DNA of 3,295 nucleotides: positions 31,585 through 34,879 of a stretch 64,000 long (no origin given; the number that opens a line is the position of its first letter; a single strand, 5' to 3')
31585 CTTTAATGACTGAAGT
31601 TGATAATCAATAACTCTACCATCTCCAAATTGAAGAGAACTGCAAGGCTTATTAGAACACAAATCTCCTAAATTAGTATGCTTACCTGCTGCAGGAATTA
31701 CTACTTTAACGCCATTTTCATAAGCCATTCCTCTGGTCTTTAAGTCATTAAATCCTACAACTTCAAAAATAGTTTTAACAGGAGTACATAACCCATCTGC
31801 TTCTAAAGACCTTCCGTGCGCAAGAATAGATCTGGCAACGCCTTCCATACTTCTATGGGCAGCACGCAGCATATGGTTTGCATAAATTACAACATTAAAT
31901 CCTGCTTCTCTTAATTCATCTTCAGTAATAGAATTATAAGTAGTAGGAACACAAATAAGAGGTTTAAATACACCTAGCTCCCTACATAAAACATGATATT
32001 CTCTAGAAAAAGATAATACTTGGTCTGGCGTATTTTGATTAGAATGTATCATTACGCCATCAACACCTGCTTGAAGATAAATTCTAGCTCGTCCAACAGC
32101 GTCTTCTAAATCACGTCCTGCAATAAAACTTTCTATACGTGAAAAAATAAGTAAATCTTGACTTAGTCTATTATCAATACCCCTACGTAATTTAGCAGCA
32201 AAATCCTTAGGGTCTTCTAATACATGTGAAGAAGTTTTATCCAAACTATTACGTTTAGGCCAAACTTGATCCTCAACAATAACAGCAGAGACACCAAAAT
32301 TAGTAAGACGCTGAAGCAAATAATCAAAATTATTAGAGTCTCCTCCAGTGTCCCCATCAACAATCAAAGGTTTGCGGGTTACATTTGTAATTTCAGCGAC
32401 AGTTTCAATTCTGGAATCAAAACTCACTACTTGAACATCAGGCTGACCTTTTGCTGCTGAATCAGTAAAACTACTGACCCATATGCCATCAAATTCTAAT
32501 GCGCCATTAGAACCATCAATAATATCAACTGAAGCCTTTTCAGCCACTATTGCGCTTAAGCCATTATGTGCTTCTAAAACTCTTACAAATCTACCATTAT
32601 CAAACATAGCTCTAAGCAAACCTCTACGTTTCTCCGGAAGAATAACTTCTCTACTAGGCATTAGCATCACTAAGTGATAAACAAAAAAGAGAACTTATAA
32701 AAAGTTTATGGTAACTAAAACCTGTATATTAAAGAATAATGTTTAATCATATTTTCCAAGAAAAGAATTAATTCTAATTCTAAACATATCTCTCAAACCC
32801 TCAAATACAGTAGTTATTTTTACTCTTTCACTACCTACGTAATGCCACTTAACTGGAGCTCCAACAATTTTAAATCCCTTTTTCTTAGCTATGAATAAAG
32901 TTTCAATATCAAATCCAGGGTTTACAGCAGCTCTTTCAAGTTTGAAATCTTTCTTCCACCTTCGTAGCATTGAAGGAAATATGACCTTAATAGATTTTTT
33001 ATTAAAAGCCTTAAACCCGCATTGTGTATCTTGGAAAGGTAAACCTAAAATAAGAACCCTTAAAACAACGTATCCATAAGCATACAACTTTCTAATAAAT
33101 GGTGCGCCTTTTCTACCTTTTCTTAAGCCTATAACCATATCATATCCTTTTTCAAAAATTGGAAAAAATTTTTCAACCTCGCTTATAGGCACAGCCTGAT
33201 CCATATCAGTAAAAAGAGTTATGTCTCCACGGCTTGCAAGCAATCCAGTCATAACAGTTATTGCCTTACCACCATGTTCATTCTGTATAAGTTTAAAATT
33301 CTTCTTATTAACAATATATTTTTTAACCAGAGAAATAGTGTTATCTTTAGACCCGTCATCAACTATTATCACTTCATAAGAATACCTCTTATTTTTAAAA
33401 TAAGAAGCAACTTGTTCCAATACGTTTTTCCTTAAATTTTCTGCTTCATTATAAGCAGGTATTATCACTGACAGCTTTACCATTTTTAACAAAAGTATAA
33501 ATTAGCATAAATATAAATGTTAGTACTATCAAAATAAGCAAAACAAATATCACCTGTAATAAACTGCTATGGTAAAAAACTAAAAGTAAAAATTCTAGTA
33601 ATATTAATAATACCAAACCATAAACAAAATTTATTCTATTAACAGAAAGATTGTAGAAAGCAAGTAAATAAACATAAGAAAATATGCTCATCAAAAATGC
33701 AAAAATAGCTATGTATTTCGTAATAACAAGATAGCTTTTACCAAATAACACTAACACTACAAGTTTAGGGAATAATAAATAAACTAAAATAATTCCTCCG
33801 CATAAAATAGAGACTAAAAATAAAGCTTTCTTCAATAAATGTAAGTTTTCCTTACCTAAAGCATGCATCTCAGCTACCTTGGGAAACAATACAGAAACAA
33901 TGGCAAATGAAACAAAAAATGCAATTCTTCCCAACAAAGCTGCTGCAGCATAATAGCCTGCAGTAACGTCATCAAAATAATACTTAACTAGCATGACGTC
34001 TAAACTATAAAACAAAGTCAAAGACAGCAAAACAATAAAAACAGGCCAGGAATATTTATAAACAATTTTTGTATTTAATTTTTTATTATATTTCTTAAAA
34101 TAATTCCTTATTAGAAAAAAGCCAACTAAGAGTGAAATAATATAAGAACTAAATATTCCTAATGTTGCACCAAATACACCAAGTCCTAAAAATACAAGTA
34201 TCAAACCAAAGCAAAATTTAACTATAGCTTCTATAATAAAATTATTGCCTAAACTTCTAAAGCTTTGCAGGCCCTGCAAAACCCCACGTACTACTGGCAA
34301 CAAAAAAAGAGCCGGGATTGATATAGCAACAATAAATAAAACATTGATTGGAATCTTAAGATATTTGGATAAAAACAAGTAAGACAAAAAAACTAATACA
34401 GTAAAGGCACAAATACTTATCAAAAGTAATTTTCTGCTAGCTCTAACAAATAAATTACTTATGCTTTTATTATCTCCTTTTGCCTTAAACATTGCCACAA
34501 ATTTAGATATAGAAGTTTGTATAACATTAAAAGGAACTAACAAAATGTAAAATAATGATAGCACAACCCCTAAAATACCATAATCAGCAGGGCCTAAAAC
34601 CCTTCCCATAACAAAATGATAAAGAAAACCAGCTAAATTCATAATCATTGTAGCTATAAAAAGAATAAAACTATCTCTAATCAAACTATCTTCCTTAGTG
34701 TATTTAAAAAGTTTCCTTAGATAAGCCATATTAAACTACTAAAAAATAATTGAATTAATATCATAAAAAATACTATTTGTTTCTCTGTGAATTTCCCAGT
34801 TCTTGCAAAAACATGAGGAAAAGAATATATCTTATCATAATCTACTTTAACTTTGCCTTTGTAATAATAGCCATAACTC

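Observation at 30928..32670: PEP mutase-cytidylyltransferase fusion with a non-canonical EDQ (not EDK) catalytic-loop motif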

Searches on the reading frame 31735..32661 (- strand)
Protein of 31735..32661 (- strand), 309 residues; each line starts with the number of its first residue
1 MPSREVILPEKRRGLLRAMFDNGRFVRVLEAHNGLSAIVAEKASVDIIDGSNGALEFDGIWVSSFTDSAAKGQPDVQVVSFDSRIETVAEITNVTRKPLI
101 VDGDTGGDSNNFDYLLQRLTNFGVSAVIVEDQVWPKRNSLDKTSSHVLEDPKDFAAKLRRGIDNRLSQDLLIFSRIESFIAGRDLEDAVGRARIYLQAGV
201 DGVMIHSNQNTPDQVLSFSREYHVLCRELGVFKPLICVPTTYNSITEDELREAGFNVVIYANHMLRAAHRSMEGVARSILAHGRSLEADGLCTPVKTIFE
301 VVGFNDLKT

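Call 35: search_protein_representatives(protein=window:31735-32661:-)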
Query: 309 residues. Proteins with E-value up to 0.001 (for the whole library): 3491; up to 1e-10: 1258; up to 1e-30: 319. The best 150 are listed.
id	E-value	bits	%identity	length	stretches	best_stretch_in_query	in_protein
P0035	2.7e-107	374.8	56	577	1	6-308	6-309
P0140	7.2e-105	366.8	54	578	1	7-308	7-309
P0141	2.8e-101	355.0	57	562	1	7-308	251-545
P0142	1.4e-100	352.8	51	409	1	4-308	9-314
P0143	8.5e-96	337.0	51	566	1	7-308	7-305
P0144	2.6e-95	335.4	53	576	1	6-308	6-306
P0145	2.4e-91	322.4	50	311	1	6-306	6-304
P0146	1.7e-90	319.6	50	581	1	3-308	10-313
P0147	2.7e-90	319.0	51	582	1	6-308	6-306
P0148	3.8e-90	318.5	52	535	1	29-308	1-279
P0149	1.4e-86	306.8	50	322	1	5-307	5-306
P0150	4.6e-86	305.1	49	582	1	3-305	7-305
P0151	1.7e-84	300.0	49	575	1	20-307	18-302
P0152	8.4e-84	297.7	49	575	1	8-308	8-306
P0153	1.2e-80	287.4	47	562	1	4-307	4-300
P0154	6.9e-79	281.5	49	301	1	12-308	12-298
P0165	8.8e-70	251.6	44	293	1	6-302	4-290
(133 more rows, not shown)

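Call 53: search_protein_families(library=ncbifam, proteins=[P0145, P0154, P0165], max_evalue=1e-30)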
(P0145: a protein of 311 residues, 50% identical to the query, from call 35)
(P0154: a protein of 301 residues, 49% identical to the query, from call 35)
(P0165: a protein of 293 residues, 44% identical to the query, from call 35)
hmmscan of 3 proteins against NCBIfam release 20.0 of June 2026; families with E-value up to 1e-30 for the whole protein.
P0145 (311 aa): 3 families
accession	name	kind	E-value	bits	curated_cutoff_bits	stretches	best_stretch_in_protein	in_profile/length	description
TIGR02320.1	PEP_mutase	equivalog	6.7e-98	327.2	319.55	1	16-298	1-278/284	phosphoenolpyruvate mutase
TIGR02321.1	Pphn_pyruv_hyd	equivalog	1.9e-47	161.8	374.4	1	47-301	28-277/290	phosphonopyruvate hydrolase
TIGR02317.1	prpB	equivalog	1.4e-32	113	354.4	1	15-309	4-279/285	methylisocitrate lyase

P0154 (301 aa): 3 families
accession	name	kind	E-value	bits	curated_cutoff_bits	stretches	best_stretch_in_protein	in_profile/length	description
TIGR02320.1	PEP_mutase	equivalog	4.4e-83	278.5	319.55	1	17-292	2-280/284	phosphoenolpyruvate mutase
TIGR02321.1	Pphn_pyruv_hyd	equivalog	1.9e-39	135.5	374.4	1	15-298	6-282/290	phosphonopyruvate hydrolase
TIGR02317.1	prpB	equivalog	6.1e-33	114.2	354.4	1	14-274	3-251/285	methylisocitrate lyase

P0165 (293 aa): 3 families
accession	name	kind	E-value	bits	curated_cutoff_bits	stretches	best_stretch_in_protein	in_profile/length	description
TIGR02320.1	PEP_mutase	equivalog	7.4e-93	310.6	319.55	1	15-291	2-281/284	phosphoenolpyruvate mutase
TIGR02321.1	Pphn_pyruv_hyd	equivalog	2e-44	151.9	374.4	1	26-287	18-273/290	phosphonopyruvate hydrolase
TIGR02317.1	prpB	equivalog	2.9e-37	128.4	354.4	1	15-275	6-254/285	methylisocitrate lyase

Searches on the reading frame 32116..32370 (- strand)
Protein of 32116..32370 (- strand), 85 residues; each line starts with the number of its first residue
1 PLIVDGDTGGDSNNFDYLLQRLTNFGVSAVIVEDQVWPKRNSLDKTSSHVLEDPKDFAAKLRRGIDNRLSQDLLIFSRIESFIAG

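Call 29: search_solved_structures(query=window:32116-32370:-, max_evalue=1, show_alignments=0)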
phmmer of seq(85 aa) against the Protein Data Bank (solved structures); distinct sequences matched with E-value up to 1: 12.
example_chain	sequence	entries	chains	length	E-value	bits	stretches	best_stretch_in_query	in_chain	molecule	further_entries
1m1b_A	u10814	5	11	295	7.5e-12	48.5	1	1-85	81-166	PHOSPHOENOLPYRUVATE PHOSPHOMUTASE | PROTEIN (PHOSPHOENOLPYRUVATE MUTASE)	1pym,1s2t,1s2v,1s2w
1s2u_A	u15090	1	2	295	7.5e-12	48.5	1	1-85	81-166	Phosphoenolpyruvate phosphomutase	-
2dua_A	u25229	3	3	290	1.2e-07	35.2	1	1-85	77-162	Phosphonopyruvate hydrolase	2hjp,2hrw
5unc_A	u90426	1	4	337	1.6e-07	34.8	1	1-85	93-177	PHOSPHOENOLPYRUVATE PHOSPHOMUTASE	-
1zlp_A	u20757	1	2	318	0.00011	25.7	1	2-41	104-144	petal death protein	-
6t4v_C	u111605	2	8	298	0.0017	21.9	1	1-81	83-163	2-methylisocitrate lyase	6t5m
1xg3_A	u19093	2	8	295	0.0095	19.5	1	1-81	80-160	Probable methylisocitrate lyase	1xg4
1o5q_A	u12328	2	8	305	0.013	19.1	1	1-81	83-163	Probable methylisocitrate lyase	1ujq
1mum_A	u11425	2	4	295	0.033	17.8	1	1-81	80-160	2-methylisocitrate lyase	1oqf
3fa3_A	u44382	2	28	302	0.09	16.4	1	1-81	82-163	2,3-dimethylmalate lyase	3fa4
3eoo_A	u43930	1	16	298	0.16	15.6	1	1-81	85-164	Methylisocitrate lyase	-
2pvu_A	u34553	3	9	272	0.5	14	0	19-61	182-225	ArtJ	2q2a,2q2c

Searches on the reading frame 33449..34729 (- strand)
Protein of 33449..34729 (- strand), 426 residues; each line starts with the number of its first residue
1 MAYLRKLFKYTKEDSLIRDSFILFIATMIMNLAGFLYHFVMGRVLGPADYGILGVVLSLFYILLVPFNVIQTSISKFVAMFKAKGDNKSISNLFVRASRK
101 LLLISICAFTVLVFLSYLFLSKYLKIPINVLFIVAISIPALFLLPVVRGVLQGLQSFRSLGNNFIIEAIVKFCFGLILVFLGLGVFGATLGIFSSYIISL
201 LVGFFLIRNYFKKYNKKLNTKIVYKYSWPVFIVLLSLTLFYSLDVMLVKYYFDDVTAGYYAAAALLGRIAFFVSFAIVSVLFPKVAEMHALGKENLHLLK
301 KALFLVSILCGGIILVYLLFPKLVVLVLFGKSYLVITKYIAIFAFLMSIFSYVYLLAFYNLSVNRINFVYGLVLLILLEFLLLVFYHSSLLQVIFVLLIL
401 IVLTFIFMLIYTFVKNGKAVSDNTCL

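Call 5: search_protein_families(library=pfam, proteins=[window:33449-34729:-], max_evalue=0.001)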
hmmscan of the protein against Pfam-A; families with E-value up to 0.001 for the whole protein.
window:33449-34729:- (426 aa): 3 families
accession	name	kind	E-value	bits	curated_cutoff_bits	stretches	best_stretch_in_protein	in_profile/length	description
PF01943.22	Polysacc_synt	-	1.3e-24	87.5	28.2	1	17-289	2-274/274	Polysaccharide biosynthesis protein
PF13440.11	Polysacc_synt_3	-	1.4e-11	44.6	23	1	40-336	1-291/293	Polysaccharide biosynthesis protein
PF01554.23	MatE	-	0.00039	20.6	24.9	1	24-158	3-142/161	MatE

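Call 6: search_protein_families(library=ncbifam, proteins=[window:33449-34729:-], max_evalue=0.001)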
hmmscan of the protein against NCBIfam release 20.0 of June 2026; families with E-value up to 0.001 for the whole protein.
window:33449-34729:- (426 aa): 1 family
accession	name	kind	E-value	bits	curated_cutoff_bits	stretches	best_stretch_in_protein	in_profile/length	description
TIGR02900.1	spore_V_B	equivalog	5.8e-10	38.5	372.3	1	16-409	1-425/488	stage V sporulation protein B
